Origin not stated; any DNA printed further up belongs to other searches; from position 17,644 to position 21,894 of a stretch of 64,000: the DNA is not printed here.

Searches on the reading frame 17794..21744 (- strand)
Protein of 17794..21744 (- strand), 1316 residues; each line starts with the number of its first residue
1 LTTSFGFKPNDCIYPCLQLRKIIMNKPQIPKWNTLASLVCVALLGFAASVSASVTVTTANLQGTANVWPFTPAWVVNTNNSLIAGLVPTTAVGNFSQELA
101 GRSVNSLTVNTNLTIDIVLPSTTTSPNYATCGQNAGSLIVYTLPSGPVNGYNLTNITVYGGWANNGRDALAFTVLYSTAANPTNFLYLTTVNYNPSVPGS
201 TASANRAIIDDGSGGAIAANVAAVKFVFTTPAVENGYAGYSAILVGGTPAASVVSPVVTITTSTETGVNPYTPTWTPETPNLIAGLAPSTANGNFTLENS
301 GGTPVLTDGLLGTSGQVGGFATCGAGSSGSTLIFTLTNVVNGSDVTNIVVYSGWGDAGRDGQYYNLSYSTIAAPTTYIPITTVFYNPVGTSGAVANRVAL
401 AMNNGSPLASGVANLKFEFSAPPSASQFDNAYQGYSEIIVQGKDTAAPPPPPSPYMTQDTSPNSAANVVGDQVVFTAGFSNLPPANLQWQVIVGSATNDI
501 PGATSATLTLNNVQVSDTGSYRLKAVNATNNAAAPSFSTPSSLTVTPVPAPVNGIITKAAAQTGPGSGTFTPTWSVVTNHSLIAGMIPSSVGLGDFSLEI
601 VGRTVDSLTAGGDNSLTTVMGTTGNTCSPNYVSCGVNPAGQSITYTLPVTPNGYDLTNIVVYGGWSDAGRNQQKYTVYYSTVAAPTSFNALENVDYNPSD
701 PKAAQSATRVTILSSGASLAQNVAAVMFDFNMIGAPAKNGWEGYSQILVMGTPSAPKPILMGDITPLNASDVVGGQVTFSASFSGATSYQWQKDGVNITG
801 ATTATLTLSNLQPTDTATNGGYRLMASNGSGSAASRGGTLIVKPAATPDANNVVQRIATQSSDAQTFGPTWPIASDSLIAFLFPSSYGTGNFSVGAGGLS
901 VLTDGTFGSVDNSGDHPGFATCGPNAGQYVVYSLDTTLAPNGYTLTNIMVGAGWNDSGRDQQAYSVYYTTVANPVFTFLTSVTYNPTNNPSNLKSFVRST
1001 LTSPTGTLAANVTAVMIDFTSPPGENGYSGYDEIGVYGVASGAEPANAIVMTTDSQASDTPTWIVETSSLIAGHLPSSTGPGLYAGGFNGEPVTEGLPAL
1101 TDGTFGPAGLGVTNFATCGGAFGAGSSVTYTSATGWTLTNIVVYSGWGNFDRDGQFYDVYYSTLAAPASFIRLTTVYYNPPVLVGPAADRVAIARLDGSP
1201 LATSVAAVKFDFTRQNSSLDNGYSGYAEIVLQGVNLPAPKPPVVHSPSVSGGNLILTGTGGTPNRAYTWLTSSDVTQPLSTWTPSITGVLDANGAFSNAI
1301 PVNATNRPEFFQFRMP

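Call 19: search_protein_families(library=pfam, proteins=[window:17794-21744:-], max_evalue=0.001)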
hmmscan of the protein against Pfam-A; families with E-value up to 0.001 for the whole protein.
window:17794-21744:- (1316 aa): 4 families
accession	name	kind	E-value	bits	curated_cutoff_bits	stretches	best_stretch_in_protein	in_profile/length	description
PF13927.12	Ig_3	-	2.4e-10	41.2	30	1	460-527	6-78/78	Immunoglobulin domain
PF07679.22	I-set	-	4.6e-07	30.2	23.7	0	460-532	5-82/90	Immunoglobulin I-set domain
PF07686.23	V-set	-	0.00015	22.3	26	0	502-531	69-94/109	Immunoglobulin V-set domain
PF22352.2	K319L-like_PKD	-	0.00091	19.6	27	0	785-835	27-77/84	K319L-like, PKD domain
